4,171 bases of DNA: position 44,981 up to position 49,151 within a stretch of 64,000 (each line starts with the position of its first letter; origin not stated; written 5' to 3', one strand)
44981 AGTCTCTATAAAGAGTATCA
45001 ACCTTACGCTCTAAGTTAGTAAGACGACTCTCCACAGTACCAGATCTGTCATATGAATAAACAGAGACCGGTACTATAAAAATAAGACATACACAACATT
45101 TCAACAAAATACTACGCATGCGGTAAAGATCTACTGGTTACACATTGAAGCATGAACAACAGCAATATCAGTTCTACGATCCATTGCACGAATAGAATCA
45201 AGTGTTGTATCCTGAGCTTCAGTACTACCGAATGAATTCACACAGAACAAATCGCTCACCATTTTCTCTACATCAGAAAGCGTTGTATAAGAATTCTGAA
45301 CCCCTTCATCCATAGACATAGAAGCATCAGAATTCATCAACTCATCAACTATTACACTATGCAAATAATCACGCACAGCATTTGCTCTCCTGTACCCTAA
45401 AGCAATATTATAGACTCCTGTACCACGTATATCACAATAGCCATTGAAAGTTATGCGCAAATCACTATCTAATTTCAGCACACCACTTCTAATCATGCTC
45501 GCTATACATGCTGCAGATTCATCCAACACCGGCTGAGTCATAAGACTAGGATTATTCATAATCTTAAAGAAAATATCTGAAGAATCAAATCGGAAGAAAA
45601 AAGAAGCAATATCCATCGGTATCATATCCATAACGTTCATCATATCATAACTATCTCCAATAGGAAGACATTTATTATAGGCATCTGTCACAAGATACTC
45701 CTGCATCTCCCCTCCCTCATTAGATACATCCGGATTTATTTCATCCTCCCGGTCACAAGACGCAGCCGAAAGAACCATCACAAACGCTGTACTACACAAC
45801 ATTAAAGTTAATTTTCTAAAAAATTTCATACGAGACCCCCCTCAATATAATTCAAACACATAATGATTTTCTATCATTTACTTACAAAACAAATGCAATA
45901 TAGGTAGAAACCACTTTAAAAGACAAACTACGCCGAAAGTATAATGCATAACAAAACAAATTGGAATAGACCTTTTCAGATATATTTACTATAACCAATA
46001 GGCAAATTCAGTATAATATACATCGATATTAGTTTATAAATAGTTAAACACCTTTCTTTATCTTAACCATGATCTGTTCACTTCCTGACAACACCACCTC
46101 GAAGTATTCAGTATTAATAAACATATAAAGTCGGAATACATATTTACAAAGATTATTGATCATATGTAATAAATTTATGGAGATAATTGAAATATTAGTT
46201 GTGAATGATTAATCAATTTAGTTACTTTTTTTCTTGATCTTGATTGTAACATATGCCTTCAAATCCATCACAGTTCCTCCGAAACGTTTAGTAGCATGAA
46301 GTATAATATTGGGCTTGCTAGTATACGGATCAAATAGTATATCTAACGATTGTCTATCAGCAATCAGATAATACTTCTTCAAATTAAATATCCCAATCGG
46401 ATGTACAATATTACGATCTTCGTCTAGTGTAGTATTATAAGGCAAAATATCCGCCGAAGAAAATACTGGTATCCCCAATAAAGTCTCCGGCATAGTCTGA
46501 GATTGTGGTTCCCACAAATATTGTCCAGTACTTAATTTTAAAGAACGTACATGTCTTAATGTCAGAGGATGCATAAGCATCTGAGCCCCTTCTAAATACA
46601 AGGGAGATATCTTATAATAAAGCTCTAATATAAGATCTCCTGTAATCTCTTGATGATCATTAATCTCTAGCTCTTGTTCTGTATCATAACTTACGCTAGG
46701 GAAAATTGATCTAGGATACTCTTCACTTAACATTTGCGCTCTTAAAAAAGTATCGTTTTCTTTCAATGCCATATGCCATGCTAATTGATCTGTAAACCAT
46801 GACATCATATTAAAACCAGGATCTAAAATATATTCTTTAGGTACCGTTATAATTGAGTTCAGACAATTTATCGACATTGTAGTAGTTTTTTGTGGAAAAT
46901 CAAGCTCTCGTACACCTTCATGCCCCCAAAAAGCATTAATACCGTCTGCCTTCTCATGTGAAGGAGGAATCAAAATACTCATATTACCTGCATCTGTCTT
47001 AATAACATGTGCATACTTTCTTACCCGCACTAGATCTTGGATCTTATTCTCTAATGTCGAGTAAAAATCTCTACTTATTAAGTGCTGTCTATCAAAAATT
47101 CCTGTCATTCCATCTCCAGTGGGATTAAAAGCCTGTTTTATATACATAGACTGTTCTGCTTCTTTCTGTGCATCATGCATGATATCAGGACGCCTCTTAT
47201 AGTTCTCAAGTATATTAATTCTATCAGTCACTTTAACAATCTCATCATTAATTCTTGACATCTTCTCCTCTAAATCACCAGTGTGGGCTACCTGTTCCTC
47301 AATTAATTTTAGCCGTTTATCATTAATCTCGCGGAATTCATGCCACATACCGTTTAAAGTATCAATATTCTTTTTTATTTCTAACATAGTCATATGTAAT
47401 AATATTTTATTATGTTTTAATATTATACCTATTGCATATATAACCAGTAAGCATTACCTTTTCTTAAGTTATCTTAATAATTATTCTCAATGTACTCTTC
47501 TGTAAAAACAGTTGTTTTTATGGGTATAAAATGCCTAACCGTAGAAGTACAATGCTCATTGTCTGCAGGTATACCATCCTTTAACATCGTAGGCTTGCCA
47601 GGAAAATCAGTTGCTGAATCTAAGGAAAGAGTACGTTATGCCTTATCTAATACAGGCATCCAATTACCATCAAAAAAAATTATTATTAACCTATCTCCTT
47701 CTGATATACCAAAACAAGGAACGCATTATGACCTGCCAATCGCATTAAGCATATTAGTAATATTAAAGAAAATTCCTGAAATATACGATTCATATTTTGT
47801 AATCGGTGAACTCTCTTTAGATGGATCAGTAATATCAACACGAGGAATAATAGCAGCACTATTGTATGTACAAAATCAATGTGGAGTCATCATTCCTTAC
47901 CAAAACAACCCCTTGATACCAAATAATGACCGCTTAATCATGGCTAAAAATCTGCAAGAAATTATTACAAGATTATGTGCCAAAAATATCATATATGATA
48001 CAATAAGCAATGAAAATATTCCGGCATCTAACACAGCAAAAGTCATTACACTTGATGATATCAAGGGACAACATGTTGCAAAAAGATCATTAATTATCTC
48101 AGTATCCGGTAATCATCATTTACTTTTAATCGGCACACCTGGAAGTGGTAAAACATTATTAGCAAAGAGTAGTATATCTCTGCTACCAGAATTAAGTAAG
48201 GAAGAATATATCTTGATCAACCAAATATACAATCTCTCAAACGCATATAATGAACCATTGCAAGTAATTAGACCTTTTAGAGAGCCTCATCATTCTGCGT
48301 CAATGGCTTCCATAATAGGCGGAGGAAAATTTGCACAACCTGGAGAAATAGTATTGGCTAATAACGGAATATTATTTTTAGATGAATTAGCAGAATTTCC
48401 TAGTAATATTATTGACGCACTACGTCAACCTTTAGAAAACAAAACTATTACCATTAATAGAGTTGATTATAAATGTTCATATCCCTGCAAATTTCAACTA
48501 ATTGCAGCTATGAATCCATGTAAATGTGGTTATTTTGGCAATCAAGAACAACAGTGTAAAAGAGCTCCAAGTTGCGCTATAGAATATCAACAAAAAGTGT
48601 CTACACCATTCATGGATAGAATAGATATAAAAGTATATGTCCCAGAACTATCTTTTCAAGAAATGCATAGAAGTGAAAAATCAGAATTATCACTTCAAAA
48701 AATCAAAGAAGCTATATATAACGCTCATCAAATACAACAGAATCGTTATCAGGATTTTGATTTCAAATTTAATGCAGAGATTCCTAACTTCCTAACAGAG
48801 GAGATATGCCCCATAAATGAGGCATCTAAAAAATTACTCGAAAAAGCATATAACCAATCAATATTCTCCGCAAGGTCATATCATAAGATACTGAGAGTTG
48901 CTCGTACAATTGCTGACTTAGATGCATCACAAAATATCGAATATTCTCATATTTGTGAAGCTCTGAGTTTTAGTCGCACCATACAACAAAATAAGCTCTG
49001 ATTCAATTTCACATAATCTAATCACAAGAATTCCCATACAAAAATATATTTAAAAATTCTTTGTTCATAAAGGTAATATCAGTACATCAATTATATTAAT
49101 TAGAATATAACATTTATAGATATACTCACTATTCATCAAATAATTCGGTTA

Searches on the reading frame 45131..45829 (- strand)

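Call 33: search_protein_families(library=pfam, proteins=[window:45131-45829:-], max_evalue=0.001)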
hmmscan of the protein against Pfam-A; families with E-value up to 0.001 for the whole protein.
window:45131-45829:- (232 aa): 1 family
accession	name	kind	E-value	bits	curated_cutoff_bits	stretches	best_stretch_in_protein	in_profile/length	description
PF00691.25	OmpA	-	0.00023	21.9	27.2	1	116-157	22-65/98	OmpA family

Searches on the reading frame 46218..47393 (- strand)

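Call 34: search_protein_families(library=pfam, proteins=[window:46218-47393:-], max_evalue=0.001)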
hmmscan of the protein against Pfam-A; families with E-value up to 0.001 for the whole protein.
window:46218-47393:- (391 aa): 1 family
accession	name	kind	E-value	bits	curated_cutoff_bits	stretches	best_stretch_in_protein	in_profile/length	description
PF05065.19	Phage_capsid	-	5.2e-28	98.7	24.2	1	105-385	4-279/280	Phage capsid family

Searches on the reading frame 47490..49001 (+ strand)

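Call 34: search_protein_families(library=pfam, proteins=[window:47490-49001:+], max_evalue=0.001)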
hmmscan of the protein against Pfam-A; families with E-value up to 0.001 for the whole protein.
window:47490-49001:+ (503 aa): 7 families
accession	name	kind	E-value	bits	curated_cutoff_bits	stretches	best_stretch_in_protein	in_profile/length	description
PF01078.27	Mg_chelatase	-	9.7e-79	264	20.3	1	188-391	2-206/207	Magnesium chelatase, subunit ChlI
PF13541.12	ChlI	-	4.4e-37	127.1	27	1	20-139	1-121/121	Subunit ChlI of Mg-chelatase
PF13335.12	Mg_chelatase_C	-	3.7e-25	88.8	26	1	403-494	5-93/94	Magnesium chelatase, subunit ChlI C-terminal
PF00493.29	MCM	-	3.8e-11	43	23.3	1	282-351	112-181/224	MCM P-loop domain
PF07728.20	AAA_5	-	3.1e-10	40.7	22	1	210-345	1-125/139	AAA domain (dynein-related subfamily)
PF00158.32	Sigma54_activat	-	3.4e-07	30.5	20.2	1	207-342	21-142/168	Sigma-54 interaction domain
PF20720.3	nSTAND3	-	0.00064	19.9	27.2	0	207-254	16-62/155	Novel STAND NTPase 3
